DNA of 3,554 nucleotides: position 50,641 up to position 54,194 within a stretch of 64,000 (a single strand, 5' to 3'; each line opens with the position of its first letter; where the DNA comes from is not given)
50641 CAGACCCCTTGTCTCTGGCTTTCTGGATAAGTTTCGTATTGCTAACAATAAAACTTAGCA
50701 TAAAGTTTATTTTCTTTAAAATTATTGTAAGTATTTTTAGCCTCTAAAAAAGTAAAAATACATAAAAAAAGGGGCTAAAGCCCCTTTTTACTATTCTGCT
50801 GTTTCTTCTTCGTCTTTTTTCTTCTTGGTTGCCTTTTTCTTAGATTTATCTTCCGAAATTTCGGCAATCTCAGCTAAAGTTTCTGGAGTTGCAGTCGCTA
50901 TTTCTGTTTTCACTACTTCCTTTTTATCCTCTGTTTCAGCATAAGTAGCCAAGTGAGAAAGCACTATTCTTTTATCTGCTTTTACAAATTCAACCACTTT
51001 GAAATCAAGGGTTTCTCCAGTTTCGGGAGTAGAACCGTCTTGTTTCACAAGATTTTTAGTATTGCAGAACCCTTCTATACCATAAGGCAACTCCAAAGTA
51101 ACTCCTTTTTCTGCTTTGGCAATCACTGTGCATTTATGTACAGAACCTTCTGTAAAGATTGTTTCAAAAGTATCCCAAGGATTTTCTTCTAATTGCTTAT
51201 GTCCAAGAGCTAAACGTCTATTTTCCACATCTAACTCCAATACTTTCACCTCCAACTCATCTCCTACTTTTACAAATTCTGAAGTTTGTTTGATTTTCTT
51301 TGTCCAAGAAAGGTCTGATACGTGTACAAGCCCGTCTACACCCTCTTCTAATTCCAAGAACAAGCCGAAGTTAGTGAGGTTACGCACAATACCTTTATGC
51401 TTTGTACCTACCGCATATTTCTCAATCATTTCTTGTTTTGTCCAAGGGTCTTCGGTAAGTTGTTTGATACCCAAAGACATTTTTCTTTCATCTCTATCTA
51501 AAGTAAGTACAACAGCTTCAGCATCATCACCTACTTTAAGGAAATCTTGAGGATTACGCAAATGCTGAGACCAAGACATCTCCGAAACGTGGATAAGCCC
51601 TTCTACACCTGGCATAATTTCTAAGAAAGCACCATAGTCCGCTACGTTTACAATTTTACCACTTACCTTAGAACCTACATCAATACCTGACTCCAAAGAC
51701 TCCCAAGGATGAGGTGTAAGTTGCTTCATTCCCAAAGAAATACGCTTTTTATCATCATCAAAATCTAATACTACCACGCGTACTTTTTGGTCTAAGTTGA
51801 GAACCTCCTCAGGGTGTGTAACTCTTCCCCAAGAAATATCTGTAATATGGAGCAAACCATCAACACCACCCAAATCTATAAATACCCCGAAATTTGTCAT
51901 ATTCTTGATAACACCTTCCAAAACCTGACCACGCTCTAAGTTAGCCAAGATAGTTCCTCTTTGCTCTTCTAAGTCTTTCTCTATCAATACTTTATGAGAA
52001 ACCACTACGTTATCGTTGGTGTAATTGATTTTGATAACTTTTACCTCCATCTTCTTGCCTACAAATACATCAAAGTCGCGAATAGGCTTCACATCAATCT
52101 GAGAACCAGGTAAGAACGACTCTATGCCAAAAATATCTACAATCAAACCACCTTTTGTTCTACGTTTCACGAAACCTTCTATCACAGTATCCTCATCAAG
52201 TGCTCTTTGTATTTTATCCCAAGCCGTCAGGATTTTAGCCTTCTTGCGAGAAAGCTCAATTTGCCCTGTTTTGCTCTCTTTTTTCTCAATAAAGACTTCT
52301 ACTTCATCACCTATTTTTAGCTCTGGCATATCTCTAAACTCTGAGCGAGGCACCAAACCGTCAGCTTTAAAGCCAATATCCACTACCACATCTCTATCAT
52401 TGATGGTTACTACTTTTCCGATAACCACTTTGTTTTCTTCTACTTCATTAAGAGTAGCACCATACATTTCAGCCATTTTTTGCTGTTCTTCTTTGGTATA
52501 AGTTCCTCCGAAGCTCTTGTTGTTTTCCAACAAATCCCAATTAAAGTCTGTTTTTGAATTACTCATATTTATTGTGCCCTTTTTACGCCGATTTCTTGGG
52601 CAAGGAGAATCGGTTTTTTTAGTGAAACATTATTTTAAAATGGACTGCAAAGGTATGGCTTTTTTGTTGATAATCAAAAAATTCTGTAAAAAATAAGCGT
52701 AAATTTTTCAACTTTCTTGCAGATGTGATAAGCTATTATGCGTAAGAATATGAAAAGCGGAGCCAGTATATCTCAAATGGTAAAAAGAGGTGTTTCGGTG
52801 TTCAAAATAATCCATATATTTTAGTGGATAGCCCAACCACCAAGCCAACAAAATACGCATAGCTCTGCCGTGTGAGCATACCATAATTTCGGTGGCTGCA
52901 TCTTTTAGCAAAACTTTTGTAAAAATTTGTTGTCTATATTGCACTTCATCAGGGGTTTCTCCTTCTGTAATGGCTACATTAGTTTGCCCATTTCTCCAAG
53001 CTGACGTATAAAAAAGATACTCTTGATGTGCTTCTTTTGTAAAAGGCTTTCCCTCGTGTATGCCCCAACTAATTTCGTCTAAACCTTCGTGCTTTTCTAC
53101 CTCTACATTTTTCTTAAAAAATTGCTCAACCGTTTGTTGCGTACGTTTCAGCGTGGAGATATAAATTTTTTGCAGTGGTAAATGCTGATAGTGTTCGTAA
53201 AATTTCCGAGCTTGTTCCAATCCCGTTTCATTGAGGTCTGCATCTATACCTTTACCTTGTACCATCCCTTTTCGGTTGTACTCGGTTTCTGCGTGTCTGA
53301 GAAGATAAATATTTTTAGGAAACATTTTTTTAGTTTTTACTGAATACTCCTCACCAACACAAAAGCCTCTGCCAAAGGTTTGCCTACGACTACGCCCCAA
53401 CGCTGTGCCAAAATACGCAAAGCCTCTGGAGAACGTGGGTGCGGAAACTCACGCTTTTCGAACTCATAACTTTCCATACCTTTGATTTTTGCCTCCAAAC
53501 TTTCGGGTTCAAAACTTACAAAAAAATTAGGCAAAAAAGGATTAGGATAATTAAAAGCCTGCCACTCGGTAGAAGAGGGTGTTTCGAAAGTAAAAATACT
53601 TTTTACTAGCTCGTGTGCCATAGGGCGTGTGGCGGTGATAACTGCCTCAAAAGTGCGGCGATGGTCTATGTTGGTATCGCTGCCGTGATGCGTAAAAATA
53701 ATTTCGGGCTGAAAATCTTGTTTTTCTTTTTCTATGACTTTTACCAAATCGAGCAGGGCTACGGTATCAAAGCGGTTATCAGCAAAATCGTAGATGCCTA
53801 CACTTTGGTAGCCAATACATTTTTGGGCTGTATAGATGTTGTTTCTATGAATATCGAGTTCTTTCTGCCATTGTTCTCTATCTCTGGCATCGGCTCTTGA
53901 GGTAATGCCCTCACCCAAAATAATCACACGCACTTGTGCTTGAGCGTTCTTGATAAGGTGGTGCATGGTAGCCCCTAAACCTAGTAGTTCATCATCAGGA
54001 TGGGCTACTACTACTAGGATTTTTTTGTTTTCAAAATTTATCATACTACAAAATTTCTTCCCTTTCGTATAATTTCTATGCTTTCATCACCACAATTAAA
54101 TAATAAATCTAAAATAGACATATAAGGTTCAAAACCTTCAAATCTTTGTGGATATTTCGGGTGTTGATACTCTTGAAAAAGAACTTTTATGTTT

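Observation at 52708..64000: Pseudaminic-acid locus extended by a translationally coupled seven-gene tailoring block: candidate pathway for an undescribed nonulosonic-acid derivative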

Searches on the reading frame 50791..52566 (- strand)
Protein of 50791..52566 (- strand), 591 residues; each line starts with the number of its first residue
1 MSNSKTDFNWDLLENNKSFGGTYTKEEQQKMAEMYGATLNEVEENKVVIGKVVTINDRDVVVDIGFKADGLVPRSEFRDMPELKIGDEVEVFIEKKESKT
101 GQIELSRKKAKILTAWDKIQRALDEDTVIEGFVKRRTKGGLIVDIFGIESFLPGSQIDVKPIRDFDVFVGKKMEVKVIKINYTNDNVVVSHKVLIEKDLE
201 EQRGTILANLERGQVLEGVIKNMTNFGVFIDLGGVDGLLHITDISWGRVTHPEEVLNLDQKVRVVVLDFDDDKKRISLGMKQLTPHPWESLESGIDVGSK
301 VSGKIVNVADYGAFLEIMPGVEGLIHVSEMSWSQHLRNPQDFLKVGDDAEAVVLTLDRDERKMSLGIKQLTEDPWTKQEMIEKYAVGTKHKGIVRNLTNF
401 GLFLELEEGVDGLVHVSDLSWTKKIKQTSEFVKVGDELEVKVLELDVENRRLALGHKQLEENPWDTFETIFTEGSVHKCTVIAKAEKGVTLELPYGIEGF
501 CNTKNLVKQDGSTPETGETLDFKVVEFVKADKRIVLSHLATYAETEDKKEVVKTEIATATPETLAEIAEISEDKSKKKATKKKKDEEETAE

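Call 6: search_protein_families(library=ncbifam, proteins=[window:50791-52566:-], max_evalue=0.001)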
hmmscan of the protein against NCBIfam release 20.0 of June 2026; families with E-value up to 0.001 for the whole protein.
window:50791-52566:- (591 aa): 34 families (the best 25 are shown)
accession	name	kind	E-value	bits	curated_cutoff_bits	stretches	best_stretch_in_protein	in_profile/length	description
NF004953.0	PRK06299.1-3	equivalog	1.4e-260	865.6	720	1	4-579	9-578/580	30S ribosomal protein S1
NF004952.0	PRK06299.1-2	equivalog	2.2e-180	600.8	524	1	24-567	26-573/580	30S ribosomal protein S1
TIGR00717.1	rpsA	equivalog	9.4e-164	545.7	577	1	39-537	13-514/516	30S ribosomal protein S1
NF000907.0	PRK00087.1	equivalog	2.2e-157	525.2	624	3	24-333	282-599/671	bifunctional 4-hydroxy-3-methylbut-2-enyl diphosphate reductase/30S ribosomal protein S1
NF004954.0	PRK06299.1-4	equivalog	6e-151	503.4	727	1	32-566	6-550/560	30S ribosomal protein S1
NF004955.0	PRK06299.1-5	equivalog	5.7e-143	477.1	878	1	34-559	15-546/566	30S ribosomal protein S1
NF005208.0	PRK06676.1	equivalog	1.8e-137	458.5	368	2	30-374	5-354/391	30S ribosomal protein S1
NF004951.0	PRK06299.1-1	equivalog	2.6e-131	438.7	918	1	30-552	4-532/556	30S ribosomal protein S1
NF010379.0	PRK13806.1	equivalog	1.4e-125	419.7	648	2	26-413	12-406/491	30S ribosomal protein S1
NF005911.0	PRK07899.1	equivalog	1.6e-108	363.5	691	2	35-374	26-369/486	30S ribosomal protein S1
NF004956.0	PRK06299.1-6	equivalog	1.4e-100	337.5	711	1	24-552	10-538/554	30S ribosomal protein S1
NF005639.0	PRK07400.1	equivalog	2.9e-66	223.5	460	3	23-291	13-275/318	30S ribosomal protein S1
NF005973.0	PRK08059.1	equivalog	5.3e-54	181.6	148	3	294-378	4-87/123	S1 domain-containing post-transcriptional regulator GSP13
NF040579.1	S1_dom_CvfD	subfamily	3.6e-52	175.4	117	3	296-379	2-84/113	CvfD/Ygs/GSP13 family RNA-binding post-transcriptional regulator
NF008805.1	PRK11824.1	equivalog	5.4e-44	150.7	471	3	378-454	604-678/683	polyribonucleotide nucleotidyltransferase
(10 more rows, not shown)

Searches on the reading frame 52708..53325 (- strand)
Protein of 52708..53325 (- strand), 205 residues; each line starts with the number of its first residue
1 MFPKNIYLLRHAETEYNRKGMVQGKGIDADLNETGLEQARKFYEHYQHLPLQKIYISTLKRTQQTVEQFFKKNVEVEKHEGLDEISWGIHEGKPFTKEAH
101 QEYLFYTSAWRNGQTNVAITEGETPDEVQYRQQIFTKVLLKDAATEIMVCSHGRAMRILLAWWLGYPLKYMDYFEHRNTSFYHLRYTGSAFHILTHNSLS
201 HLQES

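Call 4: search_protein_families(library=pfam, proteins=[window:52708-53325:-], max_evalue=0.01)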
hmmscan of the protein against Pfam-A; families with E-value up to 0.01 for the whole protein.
window:52708-53325:- (205 aa): 1 family
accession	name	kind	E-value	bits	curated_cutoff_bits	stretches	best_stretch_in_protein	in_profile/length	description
PF00300.27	His_Phos_1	-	5.4e-50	170.2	21.7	1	6-197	1-192/194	Histidine phosphatase superfamily (branch 1)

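Call 5: search_protein_families(library=ncbifam, proteins=[window:52708-53325:-], max_evalue=0.01)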
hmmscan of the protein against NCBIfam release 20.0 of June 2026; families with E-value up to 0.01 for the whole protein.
window:52708-53325:- (205 aa): 17 families
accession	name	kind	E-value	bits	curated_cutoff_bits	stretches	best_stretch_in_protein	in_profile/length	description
TIGR03162.1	ribazole_cobC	equivalog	1.8e-28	99.2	162.9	1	6-183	1-175/176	alpha-ribazole phosphatase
NF045917.1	PhserinePhPspA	equivalog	3.8e-23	82.3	350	1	6-202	4-200/211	phosphoserine phosphatase PspA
NF011580.0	PRK15004.1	equivalog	1.1e-19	71.2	250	1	6-190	3-187/203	adenosylcobalamin/alpha-ribazole phosphatase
TIGR03848.1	MSMEG_4193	subfamily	8.5e-19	67.8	203.85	1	6-197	2-197/204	MSMEG_4193 family putative phosphomutase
NF002901.0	PRK03482.1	equivalog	1.2e-17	64.3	261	1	5-191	3-189/215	2,3-diphosphoglycerate-dependent phosphoglycerate mutase GpmB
NF005567.0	PRK07238.1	equivalog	1.7e-17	63.8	326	1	3-165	177-339/378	bifunctional RNase H/acid phosphatase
NF009994.0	PRK13463.1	equivalog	5.3e-13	49.2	277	1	5-169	4-168/203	phosphoserine phosphatase 1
NF009993.0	PRK13462.1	equivalog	1e-09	38.4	226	1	6-170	8-165/203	acid phosphatase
NF038349.1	dPGM_arch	equivalog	6.1e-09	36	225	1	7-164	2-149/194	2,3-diphosphoglycerate-dependent phosphoglycerate mutase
NF002339.0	PRK01295.1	equivalog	2.3e-06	27.2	316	1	6-160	5-166/206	2,3-bisphosphoglycerate-dependent phosphoglycerate mutase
NF002217.0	PRK01112.1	equivalog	5.2e-06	26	320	1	6-66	4-63/228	2,3-bisphosphoglycerate-dependent phosphoglycerate mutase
NF010713.0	PRK14115.1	equivalog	2.1e-05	23.9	305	1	5-92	3-95/248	2,3-diphosphoglycerate-dependent phosphoglycerate mutase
NF052369.1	PmrG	equivalog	0.00018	21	170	1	6-78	23-95/168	lipopolysaccharide core heptose(II)-phosphate phosphatase PmrG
TIGR01258.1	pgm_1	subfamily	0.00019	20.9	81.7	1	6-92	3-94/245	2,3-bisphosphoglycerate-dependent phosphoglycerate mutase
NF010718.0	PRK14120.1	equivalog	0.00028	20.3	366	1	5-94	6-100/249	phosphoglyceromutase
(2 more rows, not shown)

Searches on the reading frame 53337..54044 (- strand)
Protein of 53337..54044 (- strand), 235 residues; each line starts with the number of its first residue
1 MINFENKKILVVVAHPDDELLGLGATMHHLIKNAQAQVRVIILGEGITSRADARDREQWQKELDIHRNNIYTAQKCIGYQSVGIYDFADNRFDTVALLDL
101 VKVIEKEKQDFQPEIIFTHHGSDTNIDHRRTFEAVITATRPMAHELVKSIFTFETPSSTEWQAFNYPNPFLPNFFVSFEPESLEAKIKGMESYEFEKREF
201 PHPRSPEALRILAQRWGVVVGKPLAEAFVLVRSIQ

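Call 4: search_protein_families(library=pfam, proteins=[window:53337-54044:-], max_evalue=0.01)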
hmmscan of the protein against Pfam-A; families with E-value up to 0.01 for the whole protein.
window:53337-54044:- (235 aa): 1 family
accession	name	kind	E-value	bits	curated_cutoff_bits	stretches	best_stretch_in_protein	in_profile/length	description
PF02585.22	PIG-L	-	5.3e-20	72.7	28.2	1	10-138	1-128/129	GlcNAc-PI de-N-acetylase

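Call 5: search_protein_families(library=ncbifam, proteins=[window:53337-54044:-], max_evalue=0.01)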
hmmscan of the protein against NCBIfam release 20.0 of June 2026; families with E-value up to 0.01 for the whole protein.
window:53337-54044:- (235 aa): 4 families
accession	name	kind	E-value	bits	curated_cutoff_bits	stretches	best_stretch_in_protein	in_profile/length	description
TIGR04001.1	thiol_BshB1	equivalog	6e-07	29.4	182.5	1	8-230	3-220/226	bacillithiol biosynthesis deacetylase BshB1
TIGR04000.1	thiol_BshB2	equivalog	2.1e-05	24.3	195.25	1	8-145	2-140/217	bacillithiol biosynthesis deacetylase BshB2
TIGR03445.1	mycothiol_MshB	equivalog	0.0023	17.9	224.35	1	10-44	1-36/284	N-acetyl-1-D-myo-inositol-2-amino-2-deoxy-alpha-D-glucopyranoside deacetylase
NF002557.0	PRK02122.1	subfamily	0.008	14.3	384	0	4-41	368-404/653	glucosamine-6-phosphate deaminase-like protein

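Call 21: search_solved_structures(query=window:53337-54044:-, max_evalue=0.1)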
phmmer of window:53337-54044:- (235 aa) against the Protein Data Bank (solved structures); distinct sequences matched with E-value up to 0.1: 8.
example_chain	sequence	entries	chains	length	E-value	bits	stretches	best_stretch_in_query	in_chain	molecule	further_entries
8bgn_A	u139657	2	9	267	5.3e-07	32.5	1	6-230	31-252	Diacetylchitobiose deacetylase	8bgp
8bgo_A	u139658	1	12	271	5.6e-07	32.5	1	6-230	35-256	Diacetylchitobiose deacetylase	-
3wl4_A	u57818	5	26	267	9.2e-07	31.8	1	6-228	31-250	Uncharacterized protein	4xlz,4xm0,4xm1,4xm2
1uan_A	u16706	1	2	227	5.7e-05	25.9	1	9-229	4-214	hypothetical protein TT1542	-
3we7_A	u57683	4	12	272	0.00013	24.7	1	6-230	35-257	Putative uncharacterized protein PH0499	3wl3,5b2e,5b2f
4ewl_A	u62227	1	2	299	0.013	18.2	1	5-45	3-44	1D-myo-inositol 2-acetamido-2-deoxy-alpha-D-glucopyranoside deacetylase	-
1q74_A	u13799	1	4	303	0.013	18.2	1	5-45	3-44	1D-myo-inositol 2-acetamido-2-deoxy-alpha-D-glucopyranoside Deacetylase (MshB)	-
1q7t_A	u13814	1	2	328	0.013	18.1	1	5-45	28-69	hypothetical protein Rv1170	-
